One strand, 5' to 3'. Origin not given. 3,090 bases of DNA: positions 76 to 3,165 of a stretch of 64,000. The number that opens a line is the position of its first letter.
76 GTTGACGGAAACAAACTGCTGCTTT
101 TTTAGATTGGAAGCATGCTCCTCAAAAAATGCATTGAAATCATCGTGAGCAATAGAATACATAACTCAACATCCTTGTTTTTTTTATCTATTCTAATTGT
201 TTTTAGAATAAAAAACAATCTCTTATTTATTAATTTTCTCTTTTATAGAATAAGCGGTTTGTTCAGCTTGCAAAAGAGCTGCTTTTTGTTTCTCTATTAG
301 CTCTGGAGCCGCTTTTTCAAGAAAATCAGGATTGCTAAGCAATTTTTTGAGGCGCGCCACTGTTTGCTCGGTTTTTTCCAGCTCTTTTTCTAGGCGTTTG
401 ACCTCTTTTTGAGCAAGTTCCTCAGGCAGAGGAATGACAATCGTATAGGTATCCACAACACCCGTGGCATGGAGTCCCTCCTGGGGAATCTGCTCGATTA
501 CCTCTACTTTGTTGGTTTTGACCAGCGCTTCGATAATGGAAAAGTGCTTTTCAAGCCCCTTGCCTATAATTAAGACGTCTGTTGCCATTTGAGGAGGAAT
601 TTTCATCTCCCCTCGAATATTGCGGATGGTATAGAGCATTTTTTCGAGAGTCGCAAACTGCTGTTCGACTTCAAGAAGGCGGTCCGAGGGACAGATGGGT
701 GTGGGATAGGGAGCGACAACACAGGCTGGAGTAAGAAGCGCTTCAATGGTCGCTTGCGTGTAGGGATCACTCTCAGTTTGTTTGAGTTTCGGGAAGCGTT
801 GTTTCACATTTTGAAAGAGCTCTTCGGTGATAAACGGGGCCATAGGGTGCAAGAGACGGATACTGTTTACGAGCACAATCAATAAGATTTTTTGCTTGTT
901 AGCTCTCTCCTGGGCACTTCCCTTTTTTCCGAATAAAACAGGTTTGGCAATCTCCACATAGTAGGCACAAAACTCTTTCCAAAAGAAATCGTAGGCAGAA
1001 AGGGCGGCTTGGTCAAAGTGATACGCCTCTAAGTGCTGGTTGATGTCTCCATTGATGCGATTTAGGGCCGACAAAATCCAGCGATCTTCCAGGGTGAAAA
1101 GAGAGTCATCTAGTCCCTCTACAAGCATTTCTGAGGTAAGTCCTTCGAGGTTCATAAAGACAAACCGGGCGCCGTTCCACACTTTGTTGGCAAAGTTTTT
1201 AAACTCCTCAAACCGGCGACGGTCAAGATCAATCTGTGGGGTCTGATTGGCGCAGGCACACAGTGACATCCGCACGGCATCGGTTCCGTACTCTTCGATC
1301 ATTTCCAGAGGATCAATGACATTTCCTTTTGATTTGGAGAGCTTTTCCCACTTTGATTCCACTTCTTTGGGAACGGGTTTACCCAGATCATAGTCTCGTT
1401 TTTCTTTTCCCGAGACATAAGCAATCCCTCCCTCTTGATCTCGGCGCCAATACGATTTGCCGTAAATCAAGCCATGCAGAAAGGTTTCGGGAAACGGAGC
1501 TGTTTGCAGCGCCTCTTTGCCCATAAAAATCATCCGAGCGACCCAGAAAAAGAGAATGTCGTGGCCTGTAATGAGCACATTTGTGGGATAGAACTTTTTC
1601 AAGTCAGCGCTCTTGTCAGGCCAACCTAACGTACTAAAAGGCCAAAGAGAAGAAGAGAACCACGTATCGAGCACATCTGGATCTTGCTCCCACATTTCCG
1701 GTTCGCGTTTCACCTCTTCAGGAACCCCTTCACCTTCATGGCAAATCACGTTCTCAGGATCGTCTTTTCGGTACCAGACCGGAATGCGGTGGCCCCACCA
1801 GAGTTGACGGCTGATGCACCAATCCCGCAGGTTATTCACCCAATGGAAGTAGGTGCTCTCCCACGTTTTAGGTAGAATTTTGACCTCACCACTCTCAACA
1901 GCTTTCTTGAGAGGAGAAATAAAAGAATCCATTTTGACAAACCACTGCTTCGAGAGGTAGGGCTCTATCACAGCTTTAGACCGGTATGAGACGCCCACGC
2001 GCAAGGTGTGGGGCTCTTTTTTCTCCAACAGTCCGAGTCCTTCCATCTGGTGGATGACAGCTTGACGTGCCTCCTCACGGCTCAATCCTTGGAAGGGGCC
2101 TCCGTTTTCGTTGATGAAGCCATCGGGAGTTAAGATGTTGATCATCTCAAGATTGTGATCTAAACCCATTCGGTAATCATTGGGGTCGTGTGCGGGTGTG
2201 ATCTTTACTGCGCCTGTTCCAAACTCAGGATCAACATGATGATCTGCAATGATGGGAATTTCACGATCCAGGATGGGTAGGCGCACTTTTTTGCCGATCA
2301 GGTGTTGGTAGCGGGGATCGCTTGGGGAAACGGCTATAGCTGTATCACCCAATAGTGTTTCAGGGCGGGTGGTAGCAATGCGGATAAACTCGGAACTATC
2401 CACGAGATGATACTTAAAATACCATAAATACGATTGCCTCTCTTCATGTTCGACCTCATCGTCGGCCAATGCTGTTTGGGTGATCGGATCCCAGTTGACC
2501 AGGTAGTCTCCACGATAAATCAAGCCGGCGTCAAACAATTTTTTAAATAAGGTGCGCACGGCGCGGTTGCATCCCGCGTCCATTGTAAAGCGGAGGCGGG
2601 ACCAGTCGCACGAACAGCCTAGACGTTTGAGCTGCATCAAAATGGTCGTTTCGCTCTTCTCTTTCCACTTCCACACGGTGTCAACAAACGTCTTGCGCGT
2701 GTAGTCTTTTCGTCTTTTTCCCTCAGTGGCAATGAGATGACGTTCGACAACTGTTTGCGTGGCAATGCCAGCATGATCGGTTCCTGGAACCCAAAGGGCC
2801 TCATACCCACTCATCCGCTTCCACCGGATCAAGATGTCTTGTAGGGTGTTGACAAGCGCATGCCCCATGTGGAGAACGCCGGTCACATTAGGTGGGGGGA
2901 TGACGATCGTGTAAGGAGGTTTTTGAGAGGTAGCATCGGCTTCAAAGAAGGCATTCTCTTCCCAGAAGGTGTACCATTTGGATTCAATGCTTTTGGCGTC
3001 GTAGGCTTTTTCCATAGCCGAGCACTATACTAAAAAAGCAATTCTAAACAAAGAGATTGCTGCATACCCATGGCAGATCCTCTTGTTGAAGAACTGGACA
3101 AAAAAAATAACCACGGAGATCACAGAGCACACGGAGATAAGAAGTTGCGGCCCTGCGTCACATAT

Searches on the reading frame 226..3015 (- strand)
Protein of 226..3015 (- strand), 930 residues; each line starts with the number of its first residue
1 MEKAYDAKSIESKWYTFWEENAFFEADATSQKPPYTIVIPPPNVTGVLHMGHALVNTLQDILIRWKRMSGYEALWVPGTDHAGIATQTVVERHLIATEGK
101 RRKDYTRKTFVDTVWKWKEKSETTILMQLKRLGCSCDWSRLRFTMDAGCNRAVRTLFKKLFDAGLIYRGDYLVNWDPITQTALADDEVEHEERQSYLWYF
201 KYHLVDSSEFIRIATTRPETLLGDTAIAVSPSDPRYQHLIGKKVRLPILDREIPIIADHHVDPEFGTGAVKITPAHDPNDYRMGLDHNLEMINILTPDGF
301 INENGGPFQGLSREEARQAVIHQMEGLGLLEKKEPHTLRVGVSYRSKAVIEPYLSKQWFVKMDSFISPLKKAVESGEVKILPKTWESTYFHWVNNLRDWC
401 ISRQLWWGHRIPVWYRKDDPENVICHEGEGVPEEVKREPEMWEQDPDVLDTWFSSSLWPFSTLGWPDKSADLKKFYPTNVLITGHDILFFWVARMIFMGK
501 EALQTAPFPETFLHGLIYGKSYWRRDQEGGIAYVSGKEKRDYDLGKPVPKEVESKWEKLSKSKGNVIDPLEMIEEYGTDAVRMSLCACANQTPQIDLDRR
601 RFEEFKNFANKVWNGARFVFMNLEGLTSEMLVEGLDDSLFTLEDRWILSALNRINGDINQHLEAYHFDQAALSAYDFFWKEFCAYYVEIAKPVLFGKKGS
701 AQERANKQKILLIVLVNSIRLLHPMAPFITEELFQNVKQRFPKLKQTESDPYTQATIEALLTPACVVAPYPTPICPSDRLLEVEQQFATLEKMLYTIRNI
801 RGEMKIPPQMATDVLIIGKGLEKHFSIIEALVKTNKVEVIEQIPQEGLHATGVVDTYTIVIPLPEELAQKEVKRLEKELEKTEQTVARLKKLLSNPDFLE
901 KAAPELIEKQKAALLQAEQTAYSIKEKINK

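Call 56: search_protein_families(library=pfam, proteins=[window:226-3015:-], max_evalue=0.001)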
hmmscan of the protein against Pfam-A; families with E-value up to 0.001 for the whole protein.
window:226-3015:- (930 aa): 5 families
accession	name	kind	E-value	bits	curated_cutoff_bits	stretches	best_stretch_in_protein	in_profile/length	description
PF00133.28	tRNA-synt_1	-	2.4e-129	432.2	22.7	2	13-518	1-369/414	tRNA synthetases class I (I, L, M and V)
PF08264.19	Anticodon_1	-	1.4e-31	109.8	25.1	1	644-815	1-147/148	Anticodon-binding domain of tRNA ligase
PF09334.17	tRNA-synt_1g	-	5e-22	78.6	20.1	2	40-189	6-136/391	tRNA synthetases class I (M)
PF10458.14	Val_tRNA-synt_C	-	1.7e-11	44.6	25.9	1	869-929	3-63/66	Valyl tRNA synthetase tRNA binding arm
PF13603.12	tRNA-synt_1_2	-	7.3e-10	39.1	25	1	241-299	86-144/185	Leucyl-tRNA synthetase, editing domain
